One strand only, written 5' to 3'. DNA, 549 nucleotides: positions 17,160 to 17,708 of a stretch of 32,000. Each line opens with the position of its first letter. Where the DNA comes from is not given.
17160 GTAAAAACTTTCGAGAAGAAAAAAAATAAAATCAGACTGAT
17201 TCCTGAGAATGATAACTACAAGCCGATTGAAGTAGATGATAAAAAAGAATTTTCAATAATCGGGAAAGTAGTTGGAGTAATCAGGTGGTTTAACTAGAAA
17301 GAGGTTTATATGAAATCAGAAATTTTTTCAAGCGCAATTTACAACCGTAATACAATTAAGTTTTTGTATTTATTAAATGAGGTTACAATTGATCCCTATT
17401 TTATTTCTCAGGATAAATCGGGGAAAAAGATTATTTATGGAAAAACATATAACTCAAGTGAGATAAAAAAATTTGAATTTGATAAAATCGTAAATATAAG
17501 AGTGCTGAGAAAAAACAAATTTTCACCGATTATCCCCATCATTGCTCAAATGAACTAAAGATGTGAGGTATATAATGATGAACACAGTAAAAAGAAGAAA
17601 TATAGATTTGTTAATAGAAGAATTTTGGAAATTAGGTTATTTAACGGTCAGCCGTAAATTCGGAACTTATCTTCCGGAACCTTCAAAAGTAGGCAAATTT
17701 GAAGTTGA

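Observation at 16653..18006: lexA operon extended by a stand-alone WYL-like protein and a degenerate nuclease-fold protein: candidate undescribed DNA-damage module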

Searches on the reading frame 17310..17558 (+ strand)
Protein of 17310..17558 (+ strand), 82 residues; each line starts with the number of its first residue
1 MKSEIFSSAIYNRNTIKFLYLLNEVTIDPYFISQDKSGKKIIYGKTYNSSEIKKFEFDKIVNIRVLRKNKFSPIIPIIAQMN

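Call 3: search_protein_families(library=pfam, proteins=[window:17310-17558:+], max_evalue=10)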
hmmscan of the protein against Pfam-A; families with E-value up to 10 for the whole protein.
window:17310-17558:+ (82 aa): 0 families

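Call 4: search_protein_families(library=ncbifam, proteins=[window:17310-17558:+], max_evalue=10)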
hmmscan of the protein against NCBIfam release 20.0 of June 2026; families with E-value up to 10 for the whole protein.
window:17310-17558:+ (82 aa): 0 families

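Call 5: find_homologous_proteins(query=window:17310-17558:+, max_evalue=0.01)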
Query window:17310-17558:+ (82 aa): 181 proteins with E <= 0.01 among 183 candidates; the best 120 are listed.
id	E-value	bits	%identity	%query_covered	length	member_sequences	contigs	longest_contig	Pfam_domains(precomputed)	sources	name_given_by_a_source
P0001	1.2e-44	167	100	100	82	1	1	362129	-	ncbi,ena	-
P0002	2.3e-43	163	98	100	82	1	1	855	-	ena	-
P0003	3.8e-42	159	95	100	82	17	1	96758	-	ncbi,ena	-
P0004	5.2e-42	158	94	100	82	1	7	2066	-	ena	-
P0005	1.3e-41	157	93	100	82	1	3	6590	-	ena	-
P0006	1.4e-41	157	91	100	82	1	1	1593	-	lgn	-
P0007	1.5e-41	157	91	100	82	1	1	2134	-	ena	-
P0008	5.0e-41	155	90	100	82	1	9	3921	-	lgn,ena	-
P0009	5.8e-41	155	91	100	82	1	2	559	-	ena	-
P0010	8.9e-41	154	90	100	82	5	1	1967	-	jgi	jgi:hypothetical protein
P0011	8.9e-41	154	90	100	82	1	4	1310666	-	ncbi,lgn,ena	ncbi:MAG: hypothetical protein WCE54_23590 [Ignavibacteriaceae bacterium]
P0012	1.5e-40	154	90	100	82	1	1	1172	-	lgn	-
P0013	2.3e-40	153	90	100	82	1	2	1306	-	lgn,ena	-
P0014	2.6e-40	153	91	100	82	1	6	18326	-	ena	-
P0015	3.0e-39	150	89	100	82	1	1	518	-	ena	-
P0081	9.6e-27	110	63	98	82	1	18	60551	-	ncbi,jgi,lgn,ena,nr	ncbi:MAG TPA: WYL domain-containing protein [Ignavibacteriaceae bacterium]|jgi:hypothetical protein|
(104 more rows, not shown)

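Call 11: search_solved_structures(query=A1, max_evalue=10, show_alignments=3)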
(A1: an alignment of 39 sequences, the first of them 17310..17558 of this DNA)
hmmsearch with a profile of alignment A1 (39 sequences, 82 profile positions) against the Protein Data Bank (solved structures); distinct sequences matched with E-value up to 10: 2.
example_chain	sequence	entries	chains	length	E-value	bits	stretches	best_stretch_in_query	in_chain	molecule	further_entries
2vvw_A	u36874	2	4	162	0.5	13.8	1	26-58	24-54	PROTEIN A52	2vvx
3dlc_A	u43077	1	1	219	0.75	13.2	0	49-80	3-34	Putative S-adenosyl-L-methionine-dependent Methyltransferase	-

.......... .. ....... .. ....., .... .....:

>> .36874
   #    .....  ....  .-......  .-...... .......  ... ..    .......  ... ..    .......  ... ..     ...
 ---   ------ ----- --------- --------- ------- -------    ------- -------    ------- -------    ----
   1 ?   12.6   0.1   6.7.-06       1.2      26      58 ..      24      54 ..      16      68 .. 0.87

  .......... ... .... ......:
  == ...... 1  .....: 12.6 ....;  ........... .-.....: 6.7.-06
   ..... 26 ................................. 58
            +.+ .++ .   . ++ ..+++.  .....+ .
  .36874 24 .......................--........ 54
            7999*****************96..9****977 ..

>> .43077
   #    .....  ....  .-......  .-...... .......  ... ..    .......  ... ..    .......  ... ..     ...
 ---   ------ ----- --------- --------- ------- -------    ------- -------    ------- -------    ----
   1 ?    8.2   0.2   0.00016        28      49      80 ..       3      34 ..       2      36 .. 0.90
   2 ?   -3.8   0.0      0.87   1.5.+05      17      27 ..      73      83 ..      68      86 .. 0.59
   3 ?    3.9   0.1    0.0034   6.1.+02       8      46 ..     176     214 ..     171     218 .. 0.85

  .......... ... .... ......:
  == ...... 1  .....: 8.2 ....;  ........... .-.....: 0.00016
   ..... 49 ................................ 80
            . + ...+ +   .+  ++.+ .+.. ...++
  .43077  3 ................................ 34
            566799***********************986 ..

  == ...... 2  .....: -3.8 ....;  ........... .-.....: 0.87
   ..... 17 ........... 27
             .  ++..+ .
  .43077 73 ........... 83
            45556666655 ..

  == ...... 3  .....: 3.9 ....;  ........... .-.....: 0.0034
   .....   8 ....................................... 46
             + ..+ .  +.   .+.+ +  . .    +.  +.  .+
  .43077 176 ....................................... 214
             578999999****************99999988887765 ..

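Call 17: predict_structure(alignment_id=A1)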
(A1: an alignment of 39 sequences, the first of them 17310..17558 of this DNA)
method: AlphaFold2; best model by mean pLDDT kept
length: 82 residues; sequences in the alignment: 39
mean_pLDDT: 88.4   pTM: 0.77
mean pLDDT of the five models: 88.4, 86.9, 84.8, 84.0, 82.8
residues with pLDDT >= 90: 62; 70-90: 12; 50-70: 4; < 50: 4
segments of 3 or more residues with pLDDT < 50: 79-82
pLDDT, mean of each block of 10 residues (from residue 1): 94 96 94 93 86 94 96 65 33
secondary structure, 60 per line:
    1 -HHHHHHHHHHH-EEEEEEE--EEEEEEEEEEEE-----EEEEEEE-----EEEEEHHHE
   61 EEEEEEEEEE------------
elements in order: H2-12 E14-20 E23-34 E40-46 E52-56 E60-70

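Call 21: fold_search(model_id=the predicted structure, library=pdb)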
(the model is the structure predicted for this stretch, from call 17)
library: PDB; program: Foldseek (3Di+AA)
matches with E <= 10: 643; with E <= 0.001: 0
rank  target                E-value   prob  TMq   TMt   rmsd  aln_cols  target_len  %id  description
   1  9fnd_Y                3.4e-03  1.00  0.69  0.19   1.6        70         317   17  Transcriptional activator PafBC bound to mycobacterial RNA polymerase (released 2025-02-12)
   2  6sj9_A                4.7e-03  1.00  0.77  0.11   1.6        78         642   13  Proteasome accessory factor B/C (PafBC) of Arthrobacter aurescens (released 2019-10-16)
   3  7qfz_C                5.0e-03  1.00  0.72  0.22   2.0        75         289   19  BrxR, a WYL-domain containing transcriptional regulator (released 2022-05-18)
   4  9pfq_Q                5.2e-03  1.00  0.73  0.20   2.4        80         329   11  The cryo-EM structure of C. crescentus DriD-ssDNA-RNAP-Sigma73-bapE promoter transcription activation complex (released 2026-02-25)
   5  6sj9_B                6.2e-03  1.00  0.76  0.11   1.7        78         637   12  Proteasome accessory factor B/C (PafBC) of Arthrobacter aurescens (released 2019-10-16)
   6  7qfz_A                6.6e-03  1.00  0.72  0.22   2.0        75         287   19  BrxR, a WYL-domain containing transcriptional regulator (released 2022-05-18)
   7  7qfz_G                7.3e-03  1.00  0.72  0.23   2.0        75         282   19  BrxR, a WYL-domain containing transcriptional regulator (released 2022-05-18)
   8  7qfz_D                7.8e-03  1.00  0.73  0.22   2.1        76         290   18  BrxR, a WYL-domain containing transcriptional regulator (released 2022-05-18)
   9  9pfv_Q                1.1e-02  1.00  0.71  0.19   1.8        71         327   11  The cryo-EM structure of C. crescentus DriD-ssDNA-RNAP-Sigma73-CCNA_03891/CCNA_01149 promoter transcription activation (released 2026-02-25)
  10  9c5g_A                1.1e-02  1.00  0.72  0.23   2.2        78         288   13  Structure of R. leguminosarum CapW bound to single-stranded DNA (released 2024-10-30)
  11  7qfz_B                1.2e-02  1.00  0.72  0.22   2.0        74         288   19  BrxR, a WYL-domain containing transcriptional regulator (released 2022-05-18)
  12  7qfz_E                1.3e-02  1.00  0.73  0.23   2.1        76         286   18  BrxR, a WYL-domain containing transcriptional regulator (released 2022-05-18)
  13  7tb5                  1.9e-02  1.00  0.70  0.23   1.5        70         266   14  Structure of P. aeruginosa PA17 CapW (released 2022-01-19)
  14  9cu3_B                2.2e-02  1.00  0.75  0.33   1.7        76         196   13  Allosteric mechanism of DriD transcription activator (released 2025-04-23)
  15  8tpk_A                2.4e-02  1.00  0.65  0.18   4.1        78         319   14  P6522 crystal form of C. crescentus DriD-ssDNA-DNA complex (released 2023-11-29)
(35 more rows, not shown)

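Call 23: search_protein_families(library=pfam, alignment_id=A1, max_evalue=10)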
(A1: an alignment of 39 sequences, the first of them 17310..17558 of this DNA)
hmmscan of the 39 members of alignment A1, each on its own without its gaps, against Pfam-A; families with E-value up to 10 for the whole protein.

A. member 1, window:17310-17558:+ (82 aa): 0 families

B. families by the number of members that match (of 39 scanned): 10 families
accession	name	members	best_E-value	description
PF13280.12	WYL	18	0.00026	WYL domain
PF18429.6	DUF5609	9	0.016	Domain of unknown function (DUF5609)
PF10787.14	YfmQ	4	0.046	Uncharacterised protein from bacillus cereus group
PF18812.6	PBECR3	1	0.038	phage-Barnase-EndoU-ColicinE5/D-RelE like nuclease3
PF11603.13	Sir1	1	0.043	Sir1, ORC-binding domain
PF16750.11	HK_sensor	1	0.11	Sensor domain of 2-component histidine kinase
PF18810.6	PBECR2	1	0.13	phage-Barnase-EndoU-ColicinE5/D-RelE like nuclease2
PF17750.6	Reo_sigmaC_M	1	0.16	Reovirus sigma C capsid protein triple beta spiral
PF08272.16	Zn_Ribbon_Topo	1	0.18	Topoisomerase I zinc-ribbon-like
PF11861.13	DUF3381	1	0.2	Ribosomal RNA methyltransferase Spb1, DUF3381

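Call 27: find_homologous_proteins(query=A1, max_evalue=0.01)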
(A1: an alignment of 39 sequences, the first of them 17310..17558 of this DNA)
Query A1 (39 sequences) (82 aa, profile of the alignment): 814 proteins with E <= 0.01 among 943 candidates; the best 120 are listed.
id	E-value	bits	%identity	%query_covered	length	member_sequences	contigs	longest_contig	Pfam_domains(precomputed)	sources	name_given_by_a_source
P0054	2.2e-41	158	61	98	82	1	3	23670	-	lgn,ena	-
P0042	3.0e-41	157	65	98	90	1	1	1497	-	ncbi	-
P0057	3.1e-41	157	61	98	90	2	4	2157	-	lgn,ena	-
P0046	4.2e-41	157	64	98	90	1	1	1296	-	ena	-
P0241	7.6e-41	156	66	98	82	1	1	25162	-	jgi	jgi:hypothetical protein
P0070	9.3e-41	156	63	98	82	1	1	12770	-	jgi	jgi:hypothetical protein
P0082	1.1e-40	155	63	98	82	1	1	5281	-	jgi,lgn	-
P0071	1.2e-40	155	64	98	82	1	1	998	-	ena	-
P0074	1.3e-40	155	63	98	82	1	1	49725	-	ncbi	-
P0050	1.7e-40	155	65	98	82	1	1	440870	-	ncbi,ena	-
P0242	1.9e-40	155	66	98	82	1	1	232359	-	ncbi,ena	-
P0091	2.0e-40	155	61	98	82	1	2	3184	-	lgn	-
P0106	2.4e-40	154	59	98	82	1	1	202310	-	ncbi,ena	-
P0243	2.7e-40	154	66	98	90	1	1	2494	-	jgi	jgi:hypothetical protein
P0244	2.7e-40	154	64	98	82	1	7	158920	-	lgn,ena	-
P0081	3.9e-40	154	63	98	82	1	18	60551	-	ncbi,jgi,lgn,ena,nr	ncbi:MAG TPA: WYL domain-containing protein [Ignavibacteriaceae bacterium]|jgi:hypothetical protein|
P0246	7.4e-40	153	61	98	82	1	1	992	PF13280.13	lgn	-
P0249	2.7e-39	151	61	98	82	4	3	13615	-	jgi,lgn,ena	jgi:predicted DNA-binding transcriptional regulator YafY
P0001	2.8e-39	151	100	100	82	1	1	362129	-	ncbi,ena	-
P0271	4.9e-38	147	58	98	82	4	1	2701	PF13280.13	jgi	-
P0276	1.0e-37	146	58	98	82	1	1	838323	PF13280.13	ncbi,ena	-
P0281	1.6e-37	145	60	98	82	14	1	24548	PF13280.13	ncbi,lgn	-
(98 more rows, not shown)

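Call 47: search_protein_families(library=padloc, proteins=[window:17310-17558:+], max_evalue=1)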
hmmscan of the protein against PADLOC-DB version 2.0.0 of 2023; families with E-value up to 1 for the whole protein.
window:17310-17558:+ (82 aa): 2 families
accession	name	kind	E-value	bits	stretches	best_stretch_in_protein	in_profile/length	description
PDLC01652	WYL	-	0.0011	17.2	1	6-70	23-80/162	"CAS-I,CAS-II,CAS-III,CAS-IV,CAS-V,CAS-VI; associated_signaling"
PDLC02317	AbiEii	-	0.0011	16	1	6-74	315-382/396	AbiEii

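Call 48: search_protein_families(library=phrogs, proteins=[window:17310-17558:+], max_evalue=1)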
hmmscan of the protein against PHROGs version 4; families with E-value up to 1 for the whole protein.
window:17310-17558:+ (82 aa): 5 families
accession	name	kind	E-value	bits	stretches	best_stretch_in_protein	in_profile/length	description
phrog_37510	-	unknown function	0.038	14.9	1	29-68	16-54/64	-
phrog_6051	-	unknown function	0.099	13.3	1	4-48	58-102/166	-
phrog_18159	-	unknown function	0.1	13.7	1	14-60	32-79/132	-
phrog_13105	-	unknown function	0.14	12.7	1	5-74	151-223/239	-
phrog_27012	-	unknown function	0.17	12.8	1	3-24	47-68/72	-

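Call 57: find_related_loci(query=A1, collection=viral_contigs, flank=5000)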
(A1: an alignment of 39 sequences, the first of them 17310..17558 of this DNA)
Query A1 (82 aa) in viral_contigs; peptide patterns used: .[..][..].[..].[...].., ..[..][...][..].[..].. (x = any residue, [..] = any of these).
132 stretches matched a pattern, but none encodes a relative of the query by tblastn (E <= 1e-3).

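Call 60: list_cluster_members(proteins=[P0001, P0121, P0081, P0249])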
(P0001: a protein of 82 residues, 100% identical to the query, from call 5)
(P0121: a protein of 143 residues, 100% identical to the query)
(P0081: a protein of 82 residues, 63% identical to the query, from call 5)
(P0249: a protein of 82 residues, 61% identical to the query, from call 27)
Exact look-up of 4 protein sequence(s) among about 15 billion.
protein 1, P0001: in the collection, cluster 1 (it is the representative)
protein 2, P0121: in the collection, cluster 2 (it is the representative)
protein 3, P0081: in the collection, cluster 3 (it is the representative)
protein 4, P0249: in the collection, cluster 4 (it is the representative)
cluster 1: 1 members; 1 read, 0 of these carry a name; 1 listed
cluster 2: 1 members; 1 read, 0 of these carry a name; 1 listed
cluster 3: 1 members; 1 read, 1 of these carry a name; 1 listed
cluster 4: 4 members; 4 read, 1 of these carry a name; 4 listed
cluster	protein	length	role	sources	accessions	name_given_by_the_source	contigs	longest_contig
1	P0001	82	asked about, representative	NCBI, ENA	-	-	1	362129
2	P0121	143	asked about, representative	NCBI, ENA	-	-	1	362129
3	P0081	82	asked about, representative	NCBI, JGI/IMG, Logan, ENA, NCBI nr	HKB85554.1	MAG TPA: WYL domain-containing protein [Ignavibacteriaceae bacterium] | hypothetical protein | WYL domain-containing protein [Ignavibacteriaceae bacterium]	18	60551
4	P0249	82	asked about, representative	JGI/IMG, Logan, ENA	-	predicted DNA-binding transcriptional regulator YafY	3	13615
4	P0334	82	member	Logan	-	-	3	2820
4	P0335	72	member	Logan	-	-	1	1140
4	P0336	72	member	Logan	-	-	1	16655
